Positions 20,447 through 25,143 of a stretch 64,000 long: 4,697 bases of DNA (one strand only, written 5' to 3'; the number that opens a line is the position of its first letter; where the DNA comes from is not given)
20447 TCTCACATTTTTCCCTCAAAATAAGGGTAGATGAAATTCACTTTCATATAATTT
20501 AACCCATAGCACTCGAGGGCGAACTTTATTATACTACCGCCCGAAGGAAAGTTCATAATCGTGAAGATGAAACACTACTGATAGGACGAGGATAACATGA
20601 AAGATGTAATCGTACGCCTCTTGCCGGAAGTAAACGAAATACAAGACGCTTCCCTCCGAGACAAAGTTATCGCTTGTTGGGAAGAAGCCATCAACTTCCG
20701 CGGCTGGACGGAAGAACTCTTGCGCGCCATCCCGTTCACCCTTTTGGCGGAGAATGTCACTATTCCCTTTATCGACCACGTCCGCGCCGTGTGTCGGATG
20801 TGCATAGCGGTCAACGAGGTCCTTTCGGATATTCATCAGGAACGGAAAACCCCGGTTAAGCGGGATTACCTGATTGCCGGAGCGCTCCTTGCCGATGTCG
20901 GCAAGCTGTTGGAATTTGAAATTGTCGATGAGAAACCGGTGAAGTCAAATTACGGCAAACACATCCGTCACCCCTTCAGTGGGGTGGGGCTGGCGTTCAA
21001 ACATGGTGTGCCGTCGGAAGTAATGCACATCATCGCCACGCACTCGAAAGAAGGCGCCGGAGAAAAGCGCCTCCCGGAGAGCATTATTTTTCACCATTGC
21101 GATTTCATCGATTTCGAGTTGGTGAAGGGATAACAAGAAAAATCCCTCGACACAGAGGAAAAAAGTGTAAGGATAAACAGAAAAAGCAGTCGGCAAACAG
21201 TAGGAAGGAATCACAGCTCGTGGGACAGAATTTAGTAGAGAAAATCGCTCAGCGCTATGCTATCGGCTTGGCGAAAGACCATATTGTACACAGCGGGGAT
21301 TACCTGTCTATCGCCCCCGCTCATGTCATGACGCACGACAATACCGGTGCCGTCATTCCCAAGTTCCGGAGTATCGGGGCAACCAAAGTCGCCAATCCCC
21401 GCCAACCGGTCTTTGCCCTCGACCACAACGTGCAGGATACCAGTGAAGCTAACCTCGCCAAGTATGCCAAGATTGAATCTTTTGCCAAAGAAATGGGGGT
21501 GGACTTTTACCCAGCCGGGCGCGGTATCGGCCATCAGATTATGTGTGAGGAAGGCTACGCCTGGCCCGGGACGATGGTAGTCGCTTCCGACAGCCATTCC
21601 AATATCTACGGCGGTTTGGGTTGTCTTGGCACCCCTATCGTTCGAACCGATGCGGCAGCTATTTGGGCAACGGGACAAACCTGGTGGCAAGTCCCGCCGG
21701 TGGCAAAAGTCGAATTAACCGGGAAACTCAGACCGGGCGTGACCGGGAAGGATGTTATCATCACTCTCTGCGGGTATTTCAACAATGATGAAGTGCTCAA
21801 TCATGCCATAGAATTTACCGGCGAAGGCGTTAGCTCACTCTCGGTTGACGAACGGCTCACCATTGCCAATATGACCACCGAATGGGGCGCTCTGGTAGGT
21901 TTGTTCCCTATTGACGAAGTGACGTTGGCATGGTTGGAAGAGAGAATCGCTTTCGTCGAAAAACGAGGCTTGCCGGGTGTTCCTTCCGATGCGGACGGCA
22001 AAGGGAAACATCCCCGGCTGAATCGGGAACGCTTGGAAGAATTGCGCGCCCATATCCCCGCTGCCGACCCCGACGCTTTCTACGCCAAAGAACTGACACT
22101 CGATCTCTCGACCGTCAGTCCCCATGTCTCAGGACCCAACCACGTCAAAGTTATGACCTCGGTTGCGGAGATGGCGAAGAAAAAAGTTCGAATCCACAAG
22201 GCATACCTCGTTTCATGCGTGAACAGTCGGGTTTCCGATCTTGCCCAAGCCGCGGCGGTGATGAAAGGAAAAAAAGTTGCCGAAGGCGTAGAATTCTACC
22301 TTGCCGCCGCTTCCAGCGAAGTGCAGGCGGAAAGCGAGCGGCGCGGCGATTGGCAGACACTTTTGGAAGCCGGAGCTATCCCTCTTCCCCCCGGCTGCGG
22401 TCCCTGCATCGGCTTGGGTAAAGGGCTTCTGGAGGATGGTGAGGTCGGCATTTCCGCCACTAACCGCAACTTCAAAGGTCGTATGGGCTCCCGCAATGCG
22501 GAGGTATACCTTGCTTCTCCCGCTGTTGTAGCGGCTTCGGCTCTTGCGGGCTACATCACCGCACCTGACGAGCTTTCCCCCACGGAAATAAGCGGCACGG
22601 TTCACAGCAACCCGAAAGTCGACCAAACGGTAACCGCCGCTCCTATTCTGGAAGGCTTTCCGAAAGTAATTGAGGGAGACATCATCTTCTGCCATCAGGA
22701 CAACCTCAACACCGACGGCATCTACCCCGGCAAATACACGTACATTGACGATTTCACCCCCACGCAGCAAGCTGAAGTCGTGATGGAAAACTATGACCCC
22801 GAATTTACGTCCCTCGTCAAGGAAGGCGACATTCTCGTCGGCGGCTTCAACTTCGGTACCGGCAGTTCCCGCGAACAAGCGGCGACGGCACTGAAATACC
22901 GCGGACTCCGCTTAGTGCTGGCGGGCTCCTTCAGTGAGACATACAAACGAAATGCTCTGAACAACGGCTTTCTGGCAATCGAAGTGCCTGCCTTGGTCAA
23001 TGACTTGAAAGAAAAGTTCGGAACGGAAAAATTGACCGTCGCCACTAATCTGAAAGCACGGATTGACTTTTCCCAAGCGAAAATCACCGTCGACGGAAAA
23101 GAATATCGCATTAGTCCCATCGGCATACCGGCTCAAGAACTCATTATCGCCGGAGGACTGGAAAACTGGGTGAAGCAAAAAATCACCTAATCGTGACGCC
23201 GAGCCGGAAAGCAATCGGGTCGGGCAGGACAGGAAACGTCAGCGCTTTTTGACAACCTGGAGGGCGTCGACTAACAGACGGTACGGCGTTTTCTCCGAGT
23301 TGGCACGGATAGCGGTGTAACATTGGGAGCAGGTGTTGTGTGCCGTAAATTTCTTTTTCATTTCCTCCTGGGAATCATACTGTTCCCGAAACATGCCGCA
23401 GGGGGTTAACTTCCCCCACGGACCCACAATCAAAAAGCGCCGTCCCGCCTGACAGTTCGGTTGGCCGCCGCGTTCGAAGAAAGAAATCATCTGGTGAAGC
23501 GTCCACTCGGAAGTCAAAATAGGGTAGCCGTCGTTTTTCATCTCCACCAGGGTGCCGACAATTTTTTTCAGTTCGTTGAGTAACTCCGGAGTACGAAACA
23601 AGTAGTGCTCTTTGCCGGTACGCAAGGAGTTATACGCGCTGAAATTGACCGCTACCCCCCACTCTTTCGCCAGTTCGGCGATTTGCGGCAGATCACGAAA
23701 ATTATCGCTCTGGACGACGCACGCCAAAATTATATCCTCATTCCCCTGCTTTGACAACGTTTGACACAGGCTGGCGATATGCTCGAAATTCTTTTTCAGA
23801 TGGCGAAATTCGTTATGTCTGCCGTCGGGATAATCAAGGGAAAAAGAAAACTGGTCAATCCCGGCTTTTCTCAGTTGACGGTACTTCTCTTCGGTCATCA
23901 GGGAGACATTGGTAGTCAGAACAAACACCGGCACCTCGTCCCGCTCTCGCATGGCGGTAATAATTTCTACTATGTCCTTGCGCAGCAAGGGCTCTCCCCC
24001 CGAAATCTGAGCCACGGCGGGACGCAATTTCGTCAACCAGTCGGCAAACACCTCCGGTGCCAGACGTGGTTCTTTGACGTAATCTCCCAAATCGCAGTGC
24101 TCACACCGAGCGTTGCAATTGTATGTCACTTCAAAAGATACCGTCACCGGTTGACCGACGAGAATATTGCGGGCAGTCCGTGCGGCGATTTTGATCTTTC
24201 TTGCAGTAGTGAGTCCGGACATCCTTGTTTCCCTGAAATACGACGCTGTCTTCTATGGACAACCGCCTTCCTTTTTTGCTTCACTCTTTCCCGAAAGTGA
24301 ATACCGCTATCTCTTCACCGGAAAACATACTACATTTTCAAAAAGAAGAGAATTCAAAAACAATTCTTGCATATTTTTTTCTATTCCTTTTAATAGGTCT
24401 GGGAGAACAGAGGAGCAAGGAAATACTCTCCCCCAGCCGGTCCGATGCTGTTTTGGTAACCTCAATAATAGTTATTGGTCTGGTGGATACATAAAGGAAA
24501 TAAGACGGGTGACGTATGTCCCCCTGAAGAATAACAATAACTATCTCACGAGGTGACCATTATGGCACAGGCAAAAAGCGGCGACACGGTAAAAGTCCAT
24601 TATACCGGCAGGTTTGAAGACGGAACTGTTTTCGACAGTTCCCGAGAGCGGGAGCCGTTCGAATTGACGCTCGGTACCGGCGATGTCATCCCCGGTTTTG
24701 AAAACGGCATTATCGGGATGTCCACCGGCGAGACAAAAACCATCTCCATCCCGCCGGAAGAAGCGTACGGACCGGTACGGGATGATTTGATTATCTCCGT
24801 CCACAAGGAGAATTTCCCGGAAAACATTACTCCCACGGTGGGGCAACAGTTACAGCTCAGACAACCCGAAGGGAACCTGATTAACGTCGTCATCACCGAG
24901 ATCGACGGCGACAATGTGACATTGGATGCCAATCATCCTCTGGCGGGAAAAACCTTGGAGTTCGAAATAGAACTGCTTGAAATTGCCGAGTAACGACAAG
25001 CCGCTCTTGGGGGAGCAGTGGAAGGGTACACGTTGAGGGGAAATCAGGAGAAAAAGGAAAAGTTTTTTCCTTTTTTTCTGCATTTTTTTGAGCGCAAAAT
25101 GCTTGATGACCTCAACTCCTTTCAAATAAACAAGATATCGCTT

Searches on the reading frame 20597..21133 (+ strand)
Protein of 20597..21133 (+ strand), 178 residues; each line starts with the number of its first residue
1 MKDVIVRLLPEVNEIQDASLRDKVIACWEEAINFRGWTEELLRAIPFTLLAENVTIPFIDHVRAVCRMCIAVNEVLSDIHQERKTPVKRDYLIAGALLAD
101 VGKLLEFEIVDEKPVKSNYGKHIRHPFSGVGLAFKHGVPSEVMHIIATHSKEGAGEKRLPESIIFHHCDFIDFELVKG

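Call 54: search_protein_families(library=pfam, proteins=[window:20597-21133:+], max_evalue=0.0001)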
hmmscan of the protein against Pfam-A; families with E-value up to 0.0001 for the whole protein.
window:20597-21133:+ (178 aa): 1 family
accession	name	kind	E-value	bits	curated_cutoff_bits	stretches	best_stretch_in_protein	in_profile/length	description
PF01966.28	HD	-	5e-07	30.5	22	1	69-169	12-111/116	HD domain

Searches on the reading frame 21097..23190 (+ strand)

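Call 54: search_protein_families(library=pfam, proteins=[window:21097-23190:+], max_evalue=0.0001)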
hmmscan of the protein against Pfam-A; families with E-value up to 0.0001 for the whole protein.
window:21097-23190:+ (697 aa): 2 families
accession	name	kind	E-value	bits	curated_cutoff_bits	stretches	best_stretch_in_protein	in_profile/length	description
PF00330.25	Aconitase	-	1.1e-109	367.9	28.7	1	60-485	5-463/463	Aconitase family (aconitate hydratase)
PF00694.25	Aconitase_C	-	6.2e-20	72.3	22.8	1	514-631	18-129/131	Aconitase C-terminal domain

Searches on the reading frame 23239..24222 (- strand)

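Call 54: search_protein_families(library=pfam, proteins=[window:23239-24222:-], max_evalue=0.0001)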
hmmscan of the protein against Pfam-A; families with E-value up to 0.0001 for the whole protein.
window:23239-24222:- (327 aa): 1 family
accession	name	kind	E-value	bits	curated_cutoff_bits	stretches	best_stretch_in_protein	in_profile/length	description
PF04055.27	Radical_SAM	-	4.6e-20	72.9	29.5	1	31-184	2-165/166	Radical SAM superfamily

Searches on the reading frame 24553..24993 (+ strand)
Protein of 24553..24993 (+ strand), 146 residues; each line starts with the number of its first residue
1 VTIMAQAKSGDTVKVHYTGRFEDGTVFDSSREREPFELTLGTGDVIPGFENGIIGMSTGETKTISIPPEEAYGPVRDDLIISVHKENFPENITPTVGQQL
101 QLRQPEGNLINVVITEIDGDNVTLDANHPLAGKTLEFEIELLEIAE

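Call 38: search_protein_families(library=pfam, proteins=[window:24553-24993:+], max_evalue=0.01)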
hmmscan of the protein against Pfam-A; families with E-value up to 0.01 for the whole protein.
window:24553-24993:+ (146 aa): 1 family
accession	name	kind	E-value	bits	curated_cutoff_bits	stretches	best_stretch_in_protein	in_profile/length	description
PF00254.34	FKBP_C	-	1.4e-27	96.3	21.1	1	6-142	4-94/94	FKBP-type peptidyl-prolyl cis-trans isomerase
